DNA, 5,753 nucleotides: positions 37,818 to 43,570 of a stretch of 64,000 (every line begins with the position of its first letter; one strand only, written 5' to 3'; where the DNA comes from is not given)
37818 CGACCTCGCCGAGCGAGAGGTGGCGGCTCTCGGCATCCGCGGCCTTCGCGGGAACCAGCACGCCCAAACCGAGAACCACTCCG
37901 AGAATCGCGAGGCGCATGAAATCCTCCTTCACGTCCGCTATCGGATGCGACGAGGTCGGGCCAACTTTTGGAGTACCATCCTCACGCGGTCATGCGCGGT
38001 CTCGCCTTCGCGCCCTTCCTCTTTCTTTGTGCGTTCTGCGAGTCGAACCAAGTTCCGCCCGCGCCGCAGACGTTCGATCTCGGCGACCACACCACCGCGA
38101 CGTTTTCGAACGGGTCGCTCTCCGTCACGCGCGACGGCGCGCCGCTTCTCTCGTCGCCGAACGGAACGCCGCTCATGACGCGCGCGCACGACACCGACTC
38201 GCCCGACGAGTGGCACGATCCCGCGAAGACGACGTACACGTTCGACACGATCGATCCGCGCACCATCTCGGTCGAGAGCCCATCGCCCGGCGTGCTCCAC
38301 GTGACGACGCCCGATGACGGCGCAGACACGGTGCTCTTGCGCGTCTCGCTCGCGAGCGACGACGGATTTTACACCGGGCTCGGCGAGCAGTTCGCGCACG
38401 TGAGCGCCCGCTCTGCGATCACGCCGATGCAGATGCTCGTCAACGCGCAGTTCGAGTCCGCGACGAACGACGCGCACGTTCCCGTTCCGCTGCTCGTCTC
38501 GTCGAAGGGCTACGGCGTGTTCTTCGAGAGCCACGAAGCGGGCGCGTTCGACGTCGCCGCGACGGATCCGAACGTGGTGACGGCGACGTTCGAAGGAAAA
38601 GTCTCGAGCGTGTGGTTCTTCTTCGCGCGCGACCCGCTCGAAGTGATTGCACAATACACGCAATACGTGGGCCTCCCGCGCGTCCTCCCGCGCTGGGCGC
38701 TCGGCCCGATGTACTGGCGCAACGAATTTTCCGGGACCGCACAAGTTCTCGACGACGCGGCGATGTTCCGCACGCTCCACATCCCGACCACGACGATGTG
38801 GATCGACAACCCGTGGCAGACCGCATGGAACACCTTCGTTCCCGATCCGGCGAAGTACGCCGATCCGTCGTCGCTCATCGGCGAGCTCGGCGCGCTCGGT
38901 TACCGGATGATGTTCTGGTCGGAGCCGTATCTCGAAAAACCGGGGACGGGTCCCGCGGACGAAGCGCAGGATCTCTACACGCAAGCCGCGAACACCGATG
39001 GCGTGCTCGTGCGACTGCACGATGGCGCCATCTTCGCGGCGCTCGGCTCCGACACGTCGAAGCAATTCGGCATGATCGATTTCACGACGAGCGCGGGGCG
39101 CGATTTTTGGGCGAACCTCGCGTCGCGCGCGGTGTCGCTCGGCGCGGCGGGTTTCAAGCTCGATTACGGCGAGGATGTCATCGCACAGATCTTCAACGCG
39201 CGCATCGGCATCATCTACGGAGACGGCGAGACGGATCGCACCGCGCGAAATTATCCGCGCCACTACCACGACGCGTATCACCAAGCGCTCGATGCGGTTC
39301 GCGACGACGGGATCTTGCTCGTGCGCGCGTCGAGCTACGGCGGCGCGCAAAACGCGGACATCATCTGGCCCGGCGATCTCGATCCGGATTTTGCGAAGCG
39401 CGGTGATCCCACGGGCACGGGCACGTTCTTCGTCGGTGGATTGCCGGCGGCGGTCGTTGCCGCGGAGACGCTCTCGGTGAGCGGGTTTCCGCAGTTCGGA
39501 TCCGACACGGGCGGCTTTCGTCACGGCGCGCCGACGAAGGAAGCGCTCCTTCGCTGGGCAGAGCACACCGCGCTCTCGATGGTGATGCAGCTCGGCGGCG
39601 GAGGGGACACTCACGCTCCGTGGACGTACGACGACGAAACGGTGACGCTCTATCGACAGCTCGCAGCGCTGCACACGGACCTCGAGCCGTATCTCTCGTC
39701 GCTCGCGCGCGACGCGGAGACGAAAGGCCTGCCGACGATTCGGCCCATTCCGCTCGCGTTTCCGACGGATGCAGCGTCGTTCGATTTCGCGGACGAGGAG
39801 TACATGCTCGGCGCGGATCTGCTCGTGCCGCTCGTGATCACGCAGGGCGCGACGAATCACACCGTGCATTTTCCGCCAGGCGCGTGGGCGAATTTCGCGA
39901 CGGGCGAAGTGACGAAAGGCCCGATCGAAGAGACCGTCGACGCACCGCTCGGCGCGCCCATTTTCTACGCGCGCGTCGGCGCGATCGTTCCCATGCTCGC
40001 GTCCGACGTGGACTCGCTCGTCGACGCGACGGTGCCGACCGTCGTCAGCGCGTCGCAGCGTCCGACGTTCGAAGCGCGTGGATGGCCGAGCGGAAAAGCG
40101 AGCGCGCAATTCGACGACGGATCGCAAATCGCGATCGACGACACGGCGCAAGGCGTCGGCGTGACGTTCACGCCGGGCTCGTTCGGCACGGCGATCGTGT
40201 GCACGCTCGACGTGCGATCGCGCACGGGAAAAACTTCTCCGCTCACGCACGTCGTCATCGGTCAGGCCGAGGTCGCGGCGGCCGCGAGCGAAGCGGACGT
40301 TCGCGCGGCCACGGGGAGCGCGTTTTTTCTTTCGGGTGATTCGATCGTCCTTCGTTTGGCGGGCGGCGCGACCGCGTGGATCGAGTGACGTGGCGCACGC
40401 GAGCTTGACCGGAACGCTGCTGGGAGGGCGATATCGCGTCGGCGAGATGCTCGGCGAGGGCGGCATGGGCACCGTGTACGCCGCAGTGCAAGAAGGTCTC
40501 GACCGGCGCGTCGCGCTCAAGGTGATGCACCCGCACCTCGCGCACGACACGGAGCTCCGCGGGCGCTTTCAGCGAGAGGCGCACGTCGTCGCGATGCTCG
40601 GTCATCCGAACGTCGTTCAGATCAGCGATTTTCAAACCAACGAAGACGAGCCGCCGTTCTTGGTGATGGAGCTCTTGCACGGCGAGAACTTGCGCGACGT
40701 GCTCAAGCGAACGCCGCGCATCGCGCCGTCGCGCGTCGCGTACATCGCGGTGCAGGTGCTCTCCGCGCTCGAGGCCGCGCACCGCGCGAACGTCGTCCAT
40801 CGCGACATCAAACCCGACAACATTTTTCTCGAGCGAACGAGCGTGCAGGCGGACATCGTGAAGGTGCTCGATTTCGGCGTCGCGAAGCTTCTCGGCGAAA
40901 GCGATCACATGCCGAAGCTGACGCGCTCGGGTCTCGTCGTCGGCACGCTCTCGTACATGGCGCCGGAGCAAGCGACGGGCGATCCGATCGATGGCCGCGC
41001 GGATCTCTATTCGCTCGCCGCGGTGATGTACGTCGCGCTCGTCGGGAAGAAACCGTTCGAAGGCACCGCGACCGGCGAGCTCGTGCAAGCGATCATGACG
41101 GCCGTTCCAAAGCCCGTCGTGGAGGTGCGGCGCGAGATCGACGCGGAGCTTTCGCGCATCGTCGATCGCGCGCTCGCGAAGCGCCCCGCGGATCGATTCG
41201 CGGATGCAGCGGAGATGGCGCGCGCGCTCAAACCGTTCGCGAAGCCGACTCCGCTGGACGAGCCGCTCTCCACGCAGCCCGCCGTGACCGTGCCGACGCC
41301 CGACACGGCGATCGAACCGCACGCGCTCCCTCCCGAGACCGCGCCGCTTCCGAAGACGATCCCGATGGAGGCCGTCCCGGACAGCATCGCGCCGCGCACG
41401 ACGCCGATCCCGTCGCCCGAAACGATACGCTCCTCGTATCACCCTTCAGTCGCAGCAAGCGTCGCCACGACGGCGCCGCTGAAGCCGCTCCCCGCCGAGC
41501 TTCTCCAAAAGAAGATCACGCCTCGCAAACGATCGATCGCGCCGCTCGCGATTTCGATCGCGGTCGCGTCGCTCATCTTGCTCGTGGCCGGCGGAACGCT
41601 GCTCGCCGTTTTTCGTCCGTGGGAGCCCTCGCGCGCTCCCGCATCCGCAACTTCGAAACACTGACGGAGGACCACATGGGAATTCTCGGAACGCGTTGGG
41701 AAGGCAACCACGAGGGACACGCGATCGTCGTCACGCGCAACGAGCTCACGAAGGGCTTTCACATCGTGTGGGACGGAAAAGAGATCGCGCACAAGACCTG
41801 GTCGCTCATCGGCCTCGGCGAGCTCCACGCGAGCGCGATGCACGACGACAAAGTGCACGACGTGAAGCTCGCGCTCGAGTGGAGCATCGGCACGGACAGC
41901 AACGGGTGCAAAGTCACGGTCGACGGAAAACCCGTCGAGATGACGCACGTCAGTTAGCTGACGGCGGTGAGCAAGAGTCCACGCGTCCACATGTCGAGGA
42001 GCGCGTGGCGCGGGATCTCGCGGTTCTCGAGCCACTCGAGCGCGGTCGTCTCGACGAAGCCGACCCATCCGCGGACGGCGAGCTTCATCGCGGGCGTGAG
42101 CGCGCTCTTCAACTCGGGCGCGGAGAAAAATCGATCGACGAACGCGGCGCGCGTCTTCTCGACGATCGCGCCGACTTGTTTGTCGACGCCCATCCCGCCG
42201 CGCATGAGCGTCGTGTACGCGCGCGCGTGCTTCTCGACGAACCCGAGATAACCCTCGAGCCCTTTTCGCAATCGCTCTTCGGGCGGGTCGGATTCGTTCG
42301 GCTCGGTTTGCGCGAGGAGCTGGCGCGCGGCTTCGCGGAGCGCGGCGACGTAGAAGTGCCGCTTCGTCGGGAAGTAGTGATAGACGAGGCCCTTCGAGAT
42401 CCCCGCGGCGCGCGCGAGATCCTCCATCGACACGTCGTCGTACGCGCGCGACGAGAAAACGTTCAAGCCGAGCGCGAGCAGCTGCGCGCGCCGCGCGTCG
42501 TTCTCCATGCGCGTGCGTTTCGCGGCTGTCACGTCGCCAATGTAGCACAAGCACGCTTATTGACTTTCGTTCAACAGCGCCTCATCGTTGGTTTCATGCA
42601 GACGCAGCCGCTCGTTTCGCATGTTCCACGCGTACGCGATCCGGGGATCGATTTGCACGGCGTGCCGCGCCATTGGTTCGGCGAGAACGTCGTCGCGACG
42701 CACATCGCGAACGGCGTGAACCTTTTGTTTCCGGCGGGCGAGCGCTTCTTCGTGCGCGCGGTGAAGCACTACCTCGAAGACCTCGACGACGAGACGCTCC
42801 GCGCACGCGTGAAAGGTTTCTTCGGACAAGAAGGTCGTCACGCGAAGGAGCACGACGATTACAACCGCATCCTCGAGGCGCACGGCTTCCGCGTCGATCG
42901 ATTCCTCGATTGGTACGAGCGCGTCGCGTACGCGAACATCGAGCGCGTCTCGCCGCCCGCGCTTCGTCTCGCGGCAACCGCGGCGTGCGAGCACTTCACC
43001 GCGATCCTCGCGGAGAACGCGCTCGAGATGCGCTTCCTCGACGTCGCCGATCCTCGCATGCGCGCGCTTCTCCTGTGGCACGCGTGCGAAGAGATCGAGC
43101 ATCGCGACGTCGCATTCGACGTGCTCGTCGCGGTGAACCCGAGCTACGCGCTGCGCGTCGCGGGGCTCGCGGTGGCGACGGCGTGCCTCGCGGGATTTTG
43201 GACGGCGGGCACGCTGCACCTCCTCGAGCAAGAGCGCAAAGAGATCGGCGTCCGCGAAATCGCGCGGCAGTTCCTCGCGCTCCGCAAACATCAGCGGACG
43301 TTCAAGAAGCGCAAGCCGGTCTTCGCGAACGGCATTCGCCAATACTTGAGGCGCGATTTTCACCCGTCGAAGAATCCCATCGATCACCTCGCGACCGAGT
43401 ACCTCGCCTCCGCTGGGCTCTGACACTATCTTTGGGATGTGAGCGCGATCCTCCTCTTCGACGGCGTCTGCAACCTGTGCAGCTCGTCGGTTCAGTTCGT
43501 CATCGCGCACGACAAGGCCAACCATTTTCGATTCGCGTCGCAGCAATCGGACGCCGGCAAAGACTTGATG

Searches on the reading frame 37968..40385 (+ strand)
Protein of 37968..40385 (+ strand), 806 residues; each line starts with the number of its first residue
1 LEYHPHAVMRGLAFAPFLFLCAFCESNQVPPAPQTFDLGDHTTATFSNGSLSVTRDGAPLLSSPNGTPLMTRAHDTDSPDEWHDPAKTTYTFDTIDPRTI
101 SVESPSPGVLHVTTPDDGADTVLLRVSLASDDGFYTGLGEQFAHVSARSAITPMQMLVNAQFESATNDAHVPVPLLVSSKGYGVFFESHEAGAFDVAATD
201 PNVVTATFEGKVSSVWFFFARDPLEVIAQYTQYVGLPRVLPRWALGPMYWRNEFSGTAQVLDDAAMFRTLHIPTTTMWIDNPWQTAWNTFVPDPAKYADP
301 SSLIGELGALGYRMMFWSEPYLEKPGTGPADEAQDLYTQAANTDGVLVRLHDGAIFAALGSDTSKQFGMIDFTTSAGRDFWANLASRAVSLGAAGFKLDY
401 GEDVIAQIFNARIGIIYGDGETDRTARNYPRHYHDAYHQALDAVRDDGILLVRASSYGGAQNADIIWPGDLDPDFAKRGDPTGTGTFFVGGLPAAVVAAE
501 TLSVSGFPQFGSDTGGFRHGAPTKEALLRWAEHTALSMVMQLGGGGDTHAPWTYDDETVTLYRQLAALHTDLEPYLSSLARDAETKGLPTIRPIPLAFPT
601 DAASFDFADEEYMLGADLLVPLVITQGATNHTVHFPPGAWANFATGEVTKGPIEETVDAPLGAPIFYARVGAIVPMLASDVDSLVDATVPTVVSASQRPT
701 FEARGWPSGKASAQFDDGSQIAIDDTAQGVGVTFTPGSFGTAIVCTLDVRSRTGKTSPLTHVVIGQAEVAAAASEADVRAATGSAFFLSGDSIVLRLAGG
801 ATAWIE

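Call 36: search_protein_families(library=pfam, proteins=[window:37968-40385:+], max_evalue=0.001)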
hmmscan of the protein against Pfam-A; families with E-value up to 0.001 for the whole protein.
window:37968-40385:+ (806 aa): 3 families
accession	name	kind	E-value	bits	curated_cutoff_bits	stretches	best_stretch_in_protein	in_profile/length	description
PF01055.32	Glyco_hydro_31_2nd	-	1.6e-36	126.7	23.5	1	238-578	2-327/328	Glycosyl hydrolases family 31 TIM-barrel domain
PF21365.3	Glyco_hydro_31_3rd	-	1e-13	51.9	24.4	1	587-674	1-87/87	Glycosyl hydrolase family 31 C-terminal domain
PF13802.12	Gal_mutarotas_2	-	2.1e-07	31.8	27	1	45-195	63-184/184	Glycosyl hydrolase 31 N-terminal galactose mutarotase-like domain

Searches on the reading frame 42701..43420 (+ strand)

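Call 36: search_protein_families(library=pfam, proteins=[window:42701-43420:+], max_evalue=0.001)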
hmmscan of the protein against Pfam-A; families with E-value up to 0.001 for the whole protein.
window:42701-43420:+ (240 aa): 1 family
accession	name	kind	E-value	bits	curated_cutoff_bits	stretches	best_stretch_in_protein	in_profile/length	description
PF10118.14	Metal_hydrol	-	3.5e-65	220.6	33.2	1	1-224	26-245/247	Predicted metal-dependent hydrolase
